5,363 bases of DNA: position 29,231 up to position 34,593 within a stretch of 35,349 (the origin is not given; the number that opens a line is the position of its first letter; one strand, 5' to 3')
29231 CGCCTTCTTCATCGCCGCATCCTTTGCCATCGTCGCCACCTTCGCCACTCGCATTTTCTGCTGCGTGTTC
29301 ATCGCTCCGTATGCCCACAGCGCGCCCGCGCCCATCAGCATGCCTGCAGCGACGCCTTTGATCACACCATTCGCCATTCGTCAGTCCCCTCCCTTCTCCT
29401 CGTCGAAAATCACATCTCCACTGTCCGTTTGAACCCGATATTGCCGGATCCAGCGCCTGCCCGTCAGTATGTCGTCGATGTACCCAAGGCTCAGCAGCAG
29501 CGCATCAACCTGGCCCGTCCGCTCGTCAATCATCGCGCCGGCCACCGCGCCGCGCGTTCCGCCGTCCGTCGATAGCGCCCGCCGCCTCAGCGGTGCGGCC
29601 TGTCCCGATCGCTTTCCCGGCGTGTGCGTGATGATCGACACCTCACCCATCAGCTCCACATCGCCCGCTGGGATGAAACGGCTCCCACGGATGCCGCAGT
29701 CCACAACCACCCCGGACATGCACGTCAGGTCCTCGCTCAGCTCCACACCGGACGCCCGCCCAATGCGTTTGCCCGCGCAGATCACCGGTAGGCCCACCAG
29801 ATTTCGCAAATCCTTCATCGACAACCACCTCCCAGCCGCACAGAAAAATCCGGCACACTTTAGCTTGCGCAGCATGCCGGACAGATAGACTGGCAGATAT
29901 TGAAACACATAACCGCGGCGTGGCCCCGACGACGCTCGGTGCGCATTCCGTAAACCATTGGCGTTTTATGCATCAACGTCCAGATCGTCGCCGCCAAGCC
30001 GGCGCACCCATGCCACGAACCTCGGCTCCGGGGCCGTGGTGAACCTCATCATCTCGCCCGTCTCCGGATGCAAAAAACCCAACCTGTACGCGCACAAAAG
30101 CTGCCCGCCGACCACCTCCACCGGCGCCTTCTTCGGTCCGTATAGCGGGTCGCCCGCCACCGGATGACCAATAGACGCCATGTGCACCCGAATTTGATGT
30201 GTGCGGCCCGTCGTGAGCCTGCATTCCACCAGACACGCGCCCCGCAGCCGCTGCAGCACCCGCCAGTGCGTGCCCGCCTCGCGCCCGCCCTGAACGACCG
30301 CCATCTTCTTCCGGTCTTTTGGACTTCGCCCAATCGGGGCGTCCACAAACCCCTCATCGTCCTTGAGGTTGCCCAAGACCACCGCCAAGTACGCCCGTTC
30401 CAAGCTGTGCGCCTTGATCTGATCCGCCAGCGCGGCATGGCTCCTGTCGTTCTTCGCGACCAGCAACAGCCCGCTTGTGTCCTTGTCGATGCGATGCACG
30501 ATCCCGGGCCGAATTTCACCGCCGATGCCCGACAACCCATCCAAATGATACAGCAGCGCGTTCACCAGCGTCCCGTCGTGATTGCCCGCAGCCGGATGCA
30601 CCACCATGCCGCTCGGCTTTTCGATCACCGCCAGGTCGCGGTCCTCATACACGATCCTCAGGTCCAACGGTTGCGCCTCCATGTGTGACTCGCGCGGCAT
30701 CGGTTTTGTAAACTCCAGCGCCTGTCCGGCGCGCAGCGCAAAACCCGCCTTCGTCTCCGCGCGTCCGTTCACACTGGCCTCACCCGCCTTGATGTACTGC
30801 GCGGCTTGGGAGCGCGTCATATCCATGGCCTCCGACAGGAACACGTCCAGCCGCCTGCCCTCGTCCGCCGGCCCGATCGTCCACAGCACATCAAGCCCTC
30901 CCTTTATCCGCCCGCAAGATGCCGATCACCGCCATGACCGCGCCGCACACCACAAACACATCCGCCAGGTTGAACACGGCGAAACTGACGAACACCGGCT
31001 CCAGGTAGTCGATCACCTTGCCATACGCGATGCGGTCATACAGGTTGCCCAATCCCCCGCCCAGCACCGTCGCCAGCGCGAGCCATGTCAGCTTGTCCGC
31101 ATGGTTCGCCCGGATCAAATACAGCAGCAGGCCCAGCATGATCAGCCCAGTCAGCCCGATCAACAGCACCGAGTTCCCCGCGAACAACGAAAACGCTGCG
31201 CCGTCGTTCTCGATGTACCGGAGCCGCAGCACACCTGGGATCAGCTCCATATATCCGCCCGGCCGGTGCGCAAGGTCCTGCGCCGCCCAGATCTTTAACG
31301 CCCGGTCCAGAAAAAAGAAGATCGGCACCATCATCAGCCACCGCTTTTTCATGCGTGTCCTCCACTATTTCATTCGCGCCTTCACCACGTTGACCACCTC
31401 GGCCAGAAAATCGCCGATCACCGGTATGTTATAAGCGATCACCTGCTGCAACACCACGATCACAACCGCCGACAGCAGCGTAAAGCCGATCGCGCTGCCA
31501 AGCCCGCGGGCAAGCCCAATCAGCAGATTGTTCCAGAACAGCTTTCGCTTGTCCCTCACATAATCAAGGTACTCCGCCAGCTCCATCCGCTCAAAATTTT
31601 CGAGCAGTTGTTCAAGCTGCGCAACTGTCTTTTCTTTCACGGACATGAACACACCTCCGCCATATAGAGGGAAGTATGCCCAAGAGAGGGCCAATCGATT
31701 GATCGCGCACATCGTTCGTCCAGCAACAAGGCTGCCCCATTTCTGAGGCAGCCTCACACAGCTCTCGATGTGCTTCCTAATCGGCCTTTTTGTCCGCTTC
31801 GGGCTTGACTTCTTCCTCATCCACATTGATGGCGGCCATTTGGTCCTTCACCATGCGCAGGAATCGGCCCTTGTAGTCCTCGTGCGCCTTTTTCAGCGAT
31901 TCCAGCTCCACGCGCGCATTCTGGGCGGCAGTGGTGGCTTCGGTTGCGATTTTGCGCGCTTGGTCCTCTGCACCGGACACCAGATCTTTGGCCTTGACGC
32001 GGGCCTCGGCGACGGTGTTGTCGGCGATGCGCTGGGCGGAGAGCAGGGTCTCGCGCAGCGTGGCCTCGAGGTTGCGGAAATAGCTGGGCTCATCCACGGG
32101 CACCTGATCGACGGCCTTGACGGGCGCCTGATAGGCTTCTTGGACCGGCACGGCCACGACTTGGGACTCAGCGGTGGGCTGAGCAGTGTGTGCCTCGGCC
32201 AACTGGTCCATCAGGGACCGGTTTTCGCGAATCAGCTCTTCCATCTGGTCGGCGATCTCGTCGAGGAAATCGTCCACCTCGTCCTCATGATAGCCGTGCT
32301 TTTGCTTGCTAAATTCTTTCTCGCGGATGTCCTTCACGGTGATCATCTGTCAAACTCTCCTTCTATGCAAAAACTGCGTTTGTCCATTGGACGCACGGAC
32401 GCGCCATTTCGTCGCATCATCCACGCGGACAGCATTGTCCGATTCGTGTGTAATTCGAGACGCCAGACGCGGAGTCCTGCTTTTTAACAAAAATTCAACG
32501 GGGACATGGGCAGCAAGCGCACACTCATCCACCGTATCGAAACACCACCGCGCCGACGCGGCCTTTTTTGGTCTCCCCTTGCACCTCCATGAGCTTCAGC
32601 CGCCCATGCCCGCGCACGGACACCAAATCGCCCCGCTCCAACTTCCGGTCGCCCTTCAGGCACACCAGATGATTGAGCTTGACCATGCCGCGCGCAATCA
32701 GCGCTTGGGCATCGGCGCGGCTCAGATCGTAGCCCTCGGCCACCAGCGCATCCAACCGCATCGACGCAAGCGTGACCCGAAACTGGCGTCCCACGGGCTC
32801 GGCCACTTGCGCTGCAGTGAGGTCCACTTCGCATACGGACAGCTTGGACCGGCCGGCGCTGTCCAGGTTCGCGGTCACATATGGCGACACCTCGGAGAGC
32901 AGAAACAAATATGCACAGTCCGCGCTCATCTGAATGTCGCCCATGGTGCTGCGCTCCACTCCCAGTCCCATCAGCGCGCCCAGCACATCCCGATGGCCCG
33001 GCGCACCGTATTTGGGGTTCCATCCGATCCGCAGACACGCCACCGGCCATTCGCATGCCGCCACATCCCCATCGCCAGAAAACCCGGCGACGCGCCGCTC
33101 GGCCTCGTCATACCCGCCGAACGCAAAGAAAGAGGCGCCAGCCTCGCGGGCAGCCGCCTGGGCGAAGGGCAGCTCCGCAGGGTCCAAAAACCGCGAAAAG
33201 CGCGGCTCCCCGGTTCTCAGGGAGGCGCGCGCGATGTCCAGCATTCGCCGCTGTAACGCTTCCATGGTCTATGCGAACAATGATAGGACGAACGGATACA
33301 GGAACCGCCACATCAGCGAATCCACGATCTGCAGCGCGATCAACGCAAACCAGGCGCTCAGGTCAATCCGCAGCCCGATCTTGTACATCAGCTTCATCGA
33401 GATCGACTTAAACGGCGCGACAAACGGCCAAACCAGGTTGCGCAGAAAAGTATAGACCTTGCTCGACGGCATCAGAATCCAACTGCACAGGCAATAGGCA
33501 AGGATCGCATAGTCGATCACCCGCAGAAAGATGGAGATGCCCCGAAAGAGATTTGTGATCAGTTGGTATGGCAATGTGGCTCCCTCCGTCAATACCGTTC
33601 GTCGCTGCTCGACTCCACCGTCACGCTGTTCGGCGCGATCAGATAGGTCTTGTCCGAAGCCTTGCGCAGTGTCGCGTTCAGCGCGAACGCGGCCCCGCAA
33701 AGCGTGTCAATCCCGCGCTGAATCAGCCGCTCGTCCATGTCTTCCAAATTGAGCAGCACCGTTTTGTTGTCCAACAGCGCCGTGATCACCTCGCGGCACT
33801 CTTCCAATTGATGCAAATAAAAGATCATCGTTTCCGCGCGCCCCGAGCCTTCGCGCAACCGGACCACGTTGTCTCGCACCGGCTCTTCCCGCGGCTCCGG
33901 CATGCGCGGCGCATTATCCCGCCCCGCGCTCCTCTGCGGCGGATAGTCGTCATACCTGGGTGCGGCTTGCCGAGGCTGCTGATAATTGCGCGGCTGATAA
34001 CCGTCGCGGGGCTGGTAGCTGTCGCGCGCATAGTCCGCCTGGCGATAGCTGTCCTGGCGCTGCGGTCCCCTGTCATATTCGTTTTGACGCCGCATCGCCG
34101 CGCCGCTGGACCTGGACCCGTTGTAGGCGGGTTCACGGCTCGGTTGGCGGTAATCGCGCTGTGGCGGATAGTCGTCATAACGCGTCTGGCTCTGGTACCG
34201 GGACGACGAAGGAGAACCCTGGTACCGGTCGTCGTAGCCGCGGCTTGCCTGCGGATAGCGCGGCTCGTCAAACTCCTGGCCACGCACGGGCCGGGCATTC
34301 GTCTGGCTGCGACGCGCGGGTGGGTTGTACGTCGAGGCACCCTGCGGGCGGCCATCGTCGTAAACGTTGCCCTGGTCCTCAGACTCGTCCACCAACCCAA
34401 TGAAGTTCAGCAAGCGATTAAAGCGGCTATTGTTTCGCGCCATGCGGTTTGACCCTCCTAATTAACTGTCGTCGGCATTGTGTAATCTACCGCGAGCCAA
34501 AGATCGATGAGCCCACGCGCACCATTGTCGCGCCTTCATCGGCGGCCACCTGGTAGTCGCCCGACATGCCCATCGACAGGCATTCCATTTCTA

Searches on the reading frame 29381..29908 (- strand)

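Call 52: search_protein_families(library=pfam, proteins=[window:29381-29908:-], max_evalue=0.001)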
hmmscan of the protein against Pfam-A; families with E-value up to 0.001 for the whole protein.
window:29381-29908:- (175 aa): 1 family
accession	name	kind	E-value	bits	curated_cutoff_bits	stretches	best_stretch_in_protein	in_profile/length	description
PF05239.21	PRC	-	0.00016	22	21.2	0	33-84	5-62/78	PRC-barrel domain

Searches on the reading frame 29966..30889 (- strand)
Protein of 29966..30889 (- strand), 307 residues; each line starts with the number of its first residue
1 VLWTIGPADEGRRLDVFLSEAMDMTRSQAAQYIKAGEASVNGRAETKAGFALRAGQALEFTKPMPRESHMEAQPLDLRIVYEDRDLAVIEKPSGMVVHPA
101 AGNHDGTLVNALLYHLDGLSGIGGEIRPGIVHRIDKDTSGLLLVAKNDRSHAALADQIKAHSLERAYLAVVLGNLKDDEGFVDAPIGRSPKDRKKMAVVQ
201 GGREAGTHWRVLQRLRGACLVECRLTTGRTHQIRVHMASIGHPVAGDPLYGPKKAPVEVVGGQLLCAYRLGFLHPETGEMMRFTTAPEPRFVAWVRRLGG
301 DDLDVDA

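Call 52: search_protein_families(library=pfam, proteins=[window:29966-30889:-], max_evalue=0.001)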
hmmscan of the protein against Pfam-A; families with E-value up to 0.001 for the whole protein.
window:29966-30889:- (307 aa): 2 families
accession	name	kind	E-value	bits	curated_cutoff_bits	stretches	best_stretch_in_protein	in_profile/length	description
PF00849.27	PseudoU_synth_2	-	2.4e-31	109.4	26.8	1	86-239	2-152/152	RNA pseudouridylate synthase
PF01479.30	S4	-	6.4e-06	26.2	22.8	1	12-56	1-46/48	S4 domain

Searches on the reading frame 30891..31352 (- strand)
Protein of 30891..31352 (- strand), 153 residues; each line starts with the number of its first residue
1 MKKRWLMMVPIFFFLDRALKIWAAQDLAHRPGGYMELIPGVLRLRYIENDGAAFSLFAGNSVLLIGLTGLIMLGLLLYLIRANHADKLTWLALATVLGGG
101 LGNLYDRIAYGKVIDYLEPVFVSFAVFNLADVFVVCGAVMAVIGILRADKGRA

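Call 76: search_protein_families(library=pfam, proteins=[window:30891-31352:-], max_evalue=0.001)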
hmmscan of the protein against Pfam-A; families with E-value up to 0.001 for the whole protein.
window:30891-31352:- (153 aa): 1 family
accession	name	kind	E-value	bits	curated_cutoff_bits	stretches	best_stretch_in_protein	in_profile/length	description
PF01252.23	Peptidase_A8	-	4.2e-36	124.7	25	1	11-146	4-141/142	Signal peptidase (SPase) II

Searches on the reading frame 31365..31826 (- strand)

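Call 76: search_protein_families(library=pfam, proteins=[window:31365-31826:-], max_evalue=0.001)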
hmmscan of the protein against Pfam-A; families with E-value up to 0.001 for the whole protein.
window:31365-31826:- (153 aa): 1 family
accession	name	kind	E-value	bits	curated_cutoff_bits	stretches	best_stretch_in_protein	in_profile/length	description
PF18910.5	DUF5665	-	2.7e-20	72.6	27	1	93-149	2-56/56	Domain of unknown function (DUF5665)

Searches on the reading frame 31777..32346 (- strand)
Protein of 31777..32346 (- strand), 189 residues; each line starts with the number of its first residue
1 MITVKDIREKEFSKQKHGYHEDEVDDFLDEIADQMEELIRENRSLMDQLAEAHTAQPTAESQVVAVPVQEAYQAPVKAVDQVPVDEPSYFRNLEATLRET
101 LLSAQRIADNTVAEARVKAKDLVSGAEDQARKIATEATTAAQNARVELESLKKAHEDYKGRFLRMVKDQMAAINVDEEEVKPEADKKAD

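Call 76: search_protein_families(library=pfam, proteins=[window:31777-32346:-], max_evalue=0.001)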
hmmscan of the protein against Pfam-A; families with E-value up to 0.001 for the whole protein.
window:31777-32346:- (189 aa): 1 family
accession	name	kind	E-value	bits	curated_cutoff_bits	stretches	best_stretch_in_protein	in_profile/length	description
PF05103.18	DivIVA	-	5.3e-27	94.8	28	2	2-54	1-53/131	DivIVA protein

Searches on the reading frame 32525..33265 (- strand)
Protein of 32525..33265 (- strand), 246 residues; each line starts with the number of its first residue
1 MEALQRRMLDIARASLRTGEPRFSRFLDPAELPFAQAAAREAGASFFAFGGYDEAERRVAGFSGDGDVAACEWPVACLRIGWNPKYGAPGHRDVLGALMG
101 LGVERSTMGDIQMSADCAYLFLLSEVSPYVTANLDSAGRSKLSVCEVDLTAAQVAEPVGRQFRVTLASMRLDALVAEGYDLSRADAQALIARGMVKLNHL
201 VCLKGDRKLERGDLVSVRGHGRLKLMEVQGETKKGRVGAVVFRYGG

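Call 76: search_protein_families(library=pfam, proteins=[window:32525-33265:-], max_evalue=0.001)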
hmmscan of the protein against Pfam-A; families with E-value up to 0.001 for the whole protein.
window:32525-33265:- (246 aa): 2 families
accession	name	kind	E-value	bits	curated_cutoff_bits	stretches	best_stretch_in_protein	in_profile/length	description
PF17774.7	YlmH_RBD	-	5.6e-13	49.5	23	1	73-150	6-83/84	Putative RNA-binding domain in YlmH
PF01479.30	S4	-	3.1e-05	24.1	22.8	1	169-215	1-48/48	S4 domain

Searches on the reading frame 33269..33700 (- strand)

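Call 76: search_protein_families(library=pfam, proteins=[window:33269-33700:-], max_evalue=0.001)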
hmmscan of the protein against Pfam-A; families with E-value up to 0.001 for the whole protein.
window:33269-33700:- (143 aa): 1 family
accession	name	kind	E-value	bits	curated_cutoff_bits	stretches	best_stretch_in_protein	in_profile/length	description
PF02325.22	YGGT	-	4.7e-09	37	27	1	57-129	2-69/70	YGGT family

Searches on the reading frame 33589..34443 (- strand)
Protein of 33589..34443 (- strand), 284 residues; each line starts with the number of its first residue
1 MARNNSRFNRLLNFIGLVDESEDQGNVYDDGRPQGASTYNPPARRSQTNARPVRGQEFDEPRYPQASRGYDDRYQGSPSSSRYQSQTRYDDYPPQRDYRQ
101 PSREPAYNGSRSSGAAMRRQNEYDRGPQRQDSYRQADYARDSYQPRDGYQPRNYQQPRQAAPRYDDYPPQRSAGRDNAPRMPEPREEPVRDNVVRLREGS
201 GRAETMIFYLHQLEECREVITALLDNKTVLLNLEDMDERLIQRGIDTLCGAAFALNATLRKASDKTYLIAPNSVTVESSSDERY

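Call 76: search_protein_families(library=pfam, proteins=[window:33589-34443:-], max_evalue=0.001)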
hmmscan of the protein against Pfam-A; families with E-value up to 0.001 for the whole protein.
window:33589-34443:- (284 aa): 1 family
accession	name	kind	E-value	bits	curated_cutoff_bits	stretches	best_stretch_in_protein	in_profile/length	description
PF04472.17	SepF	-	1.7e-16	60.6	27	1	207-276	3-72/72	Cell division protein SepF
